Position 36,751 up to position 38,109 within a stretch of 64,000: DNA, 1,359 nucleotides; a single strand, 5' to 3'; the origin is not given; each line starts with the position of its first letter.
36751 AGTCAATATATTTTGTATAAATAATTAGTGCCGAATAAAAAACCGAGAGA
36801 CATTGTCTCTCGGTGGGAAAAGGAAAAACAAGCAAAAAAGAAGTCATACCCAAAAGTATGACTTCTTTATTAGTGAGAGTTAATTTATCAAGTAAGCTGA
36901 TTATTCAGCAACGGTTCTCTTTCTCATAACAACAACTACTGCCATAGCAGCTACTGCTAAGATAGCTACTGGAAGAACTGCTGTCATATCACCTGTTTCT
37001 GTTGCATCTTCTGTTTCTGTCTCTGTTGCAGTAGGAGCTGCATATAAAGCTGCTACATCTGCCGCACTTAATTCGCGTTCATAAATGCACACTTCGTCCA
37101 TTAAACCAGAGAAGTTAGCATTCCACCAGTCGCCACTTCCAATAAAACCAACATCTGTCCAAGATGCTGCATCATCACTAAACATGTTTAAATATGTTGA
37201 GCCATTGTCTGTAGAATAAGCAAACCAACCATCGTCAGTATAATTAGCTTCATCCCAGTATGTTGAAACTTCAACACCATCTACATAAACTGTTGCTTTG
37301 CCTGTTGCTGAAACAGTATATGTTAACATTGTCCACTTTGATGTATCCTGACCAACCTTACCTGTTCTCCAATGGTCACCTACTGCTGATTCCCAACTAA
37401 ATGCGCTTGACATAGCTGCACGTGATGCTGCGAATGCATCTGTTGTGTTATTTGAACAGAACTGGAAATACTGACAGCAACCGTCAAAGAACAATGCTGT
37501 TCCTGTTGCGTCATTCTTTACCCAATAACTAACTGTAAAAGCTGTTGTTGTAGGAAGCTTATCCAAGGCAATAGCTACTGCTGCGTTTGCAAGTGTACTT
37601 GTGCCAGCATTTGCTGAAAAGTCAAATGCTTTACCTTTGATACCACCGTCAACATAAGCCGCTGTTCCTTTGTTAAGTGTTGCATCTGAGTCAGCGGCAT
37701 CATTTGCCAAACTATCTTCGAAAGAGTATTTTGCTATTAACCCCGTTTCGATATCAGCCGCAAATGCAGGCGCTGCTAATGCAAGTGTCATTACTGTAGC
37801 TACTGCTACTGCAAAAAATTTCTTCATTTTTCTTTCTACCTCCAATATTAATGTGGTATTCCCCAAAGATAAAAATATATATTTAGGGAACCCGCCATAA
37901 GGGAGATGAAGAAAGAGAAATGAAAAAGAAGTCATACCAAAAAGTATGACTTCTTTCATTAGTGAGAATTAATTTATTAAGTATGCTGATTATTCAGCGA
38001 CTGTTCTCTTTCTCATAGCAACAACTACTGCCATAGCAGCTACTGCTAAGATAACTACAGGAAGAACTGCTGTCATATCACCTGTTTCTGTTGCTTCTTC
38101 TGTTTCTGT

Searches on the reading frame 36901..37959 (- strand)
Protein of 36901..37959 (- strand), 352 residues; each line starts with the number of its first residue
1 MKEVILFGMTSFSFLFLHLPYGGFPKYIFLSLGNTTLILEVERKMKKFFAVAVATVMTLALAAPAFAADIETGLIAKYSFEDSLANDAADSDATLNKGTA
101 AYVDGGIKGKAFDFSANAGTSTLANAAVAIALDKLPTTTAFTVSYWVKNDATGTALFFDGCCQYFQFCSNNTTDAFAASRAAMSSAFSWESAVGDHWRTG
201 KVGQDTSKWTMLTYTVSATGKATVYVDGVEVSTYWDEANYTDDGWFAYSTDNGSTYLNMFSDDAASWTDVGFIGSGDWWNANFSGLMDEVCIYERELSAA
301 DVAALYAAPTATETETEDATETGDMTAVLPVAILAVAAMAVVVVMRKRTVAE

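Call 7: search_protein_families(library=pfam, proteins=[window:36901-37827:-], max_evalue=0.01)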
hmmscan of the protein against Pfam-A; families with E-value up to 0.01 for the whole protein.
window:36901-37827:- (308 aa): 1 family
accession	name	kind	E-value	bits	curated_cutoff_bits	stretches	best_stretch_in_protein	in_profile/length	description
PF13385.13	Laminin_G_3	-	7.3e-14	52.6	27.6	1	81-259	4-151/151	Concanavalin A-like lectin/glucanases superfamily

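Call 17: find_encoding_contigs(protein=window:36904-37890:-, flank=6000, max_places=10)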
Protein seq(329 aa) (329 aa): 1 contig read that carries it; 1 place shown.
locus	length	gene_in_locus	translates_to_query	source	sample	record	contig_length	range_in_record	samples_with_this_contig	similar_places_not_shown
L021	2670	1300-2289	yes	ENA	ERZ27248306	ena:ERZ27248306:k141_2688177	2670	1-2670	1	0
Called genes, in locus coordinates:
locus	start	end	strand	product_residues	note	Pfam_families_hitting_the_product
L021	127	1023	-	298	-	PF13385:Laminin_G_3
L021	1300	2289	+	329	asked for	PF13385:Laminin_G_3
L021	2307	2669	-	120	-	?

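Call 20: find_encoding_contigs(protein=window:36901-37959:-, flank=6000, max_places=10)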
Protein window:36901-37959:- (352 aa): 21 contigs read that carry it; 10 places shown.
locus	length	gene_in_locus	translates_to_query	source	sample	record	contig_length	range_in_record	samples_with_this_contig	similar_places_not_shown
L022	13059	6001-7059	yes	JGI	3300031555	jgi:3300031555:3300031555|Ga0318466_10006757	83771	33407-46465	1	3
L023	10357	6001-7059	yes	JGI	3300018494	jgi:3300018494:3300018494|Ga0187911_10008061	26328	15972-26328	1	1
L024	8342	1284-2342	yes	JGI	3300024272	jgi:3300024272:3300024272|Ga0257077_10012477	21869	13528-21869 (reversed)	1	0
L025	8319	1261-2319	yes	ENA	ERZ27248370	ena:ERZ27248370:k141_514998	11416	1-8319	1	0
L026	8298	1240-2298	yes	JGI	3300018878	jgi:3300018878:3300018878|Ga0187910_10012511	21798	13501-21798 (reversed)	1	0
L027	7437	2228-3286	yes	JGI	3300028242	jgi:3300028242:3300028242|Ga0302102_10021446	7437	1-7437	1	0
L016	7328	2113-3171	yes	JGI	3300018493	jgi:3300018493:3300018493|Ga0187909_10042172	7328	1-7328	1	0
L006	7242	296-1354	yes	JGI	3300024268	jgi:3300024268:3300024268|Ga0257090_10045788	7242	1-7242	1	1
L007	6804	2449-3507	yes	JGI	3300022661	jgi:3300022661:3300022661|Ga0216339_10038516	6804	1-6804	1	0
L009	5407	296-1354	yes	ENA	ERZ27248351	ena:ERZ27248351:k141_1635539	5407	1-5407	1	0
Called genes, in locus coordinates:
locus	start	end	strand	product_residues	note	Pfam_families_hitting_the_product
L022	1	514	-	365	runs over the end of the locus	PF13385:Laminin_G_3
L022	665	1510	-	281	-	-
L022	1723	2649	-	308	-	-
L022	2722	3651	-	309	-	PF12784:PDDEXK_2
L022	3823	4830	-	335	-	PF13385:Laminin_G_3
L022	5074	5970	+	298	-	PF13385:Laminin_G_3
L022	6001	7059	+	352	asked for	PF13385:Laminin_G_3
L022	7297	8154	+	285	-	PF12784:PDDEXK_2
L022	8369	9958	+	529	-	PF00239:Resolvase, PF07508:Recombinase, PF13408:Zn_ribbon_recom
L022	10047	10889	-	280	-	PF00950:ABC-3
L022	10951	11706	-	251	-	PF00005:ABC_tran, PF02463:SMC_N, PF13304:AAA_21 (weak)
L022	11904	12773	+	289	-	PF02645:DegV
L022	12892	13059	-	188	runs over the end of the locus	-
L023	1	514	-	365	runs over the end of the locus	PF13385:Laminin_G_3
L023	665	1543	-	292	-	-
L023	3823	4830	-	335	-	PF13385:Laminin_G_3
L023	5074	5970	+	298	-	PF13385:Laminin_G_3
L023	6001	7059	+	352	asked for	PF13385:Laminin_G_3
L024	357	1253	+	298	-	PF13385:Laminin_G_3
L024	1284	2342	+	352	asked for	PF13385:Laminin_G_3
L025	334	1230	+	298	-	PF13385:Laminin_G_3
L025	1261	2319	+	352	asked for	PF13385:Laminin_G_3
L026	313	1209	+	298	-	PF13385:Laminin_G_3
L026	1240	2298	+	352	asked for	PF13385:Laminin_G_3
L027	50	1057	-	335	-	PF13385:Laminin_G_3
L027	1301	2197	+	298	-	PF13385:Laminin_G_3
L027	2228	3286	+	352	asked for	PF13385:Laminin_G_3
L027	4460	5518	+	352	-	PF13385:Laminin_G_3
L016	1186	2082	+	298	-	PF13385:Laminin_G_3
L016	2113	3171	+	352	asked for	PF13385:Laminin_G_3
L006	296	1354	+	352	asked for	PF13385:Laminin_G_3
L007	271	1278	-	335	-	PF13385:Laminin_G_3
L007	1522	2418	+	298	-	PF13385:Laminin_G_3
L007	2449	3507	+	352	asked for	PF13385:Laminin_G_3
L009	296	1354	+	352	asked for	PF13385:Laminin_G_3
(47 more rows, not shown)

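Call 59: search_protein_families(library=ncbifam, proteins=[window:36901-37827:-], max_evalue=0.01)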
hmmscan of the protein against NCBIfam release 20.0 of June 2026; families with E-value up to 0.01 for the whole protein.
window:36901-37827:- (308 aa): 1 family
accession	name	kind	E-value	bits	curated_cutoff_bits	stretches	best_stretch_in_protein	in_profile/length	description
NF052521.1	TafC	equivalog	3.4e-09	36.3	410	2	36-187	162-305/373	TafC family fimbrial protein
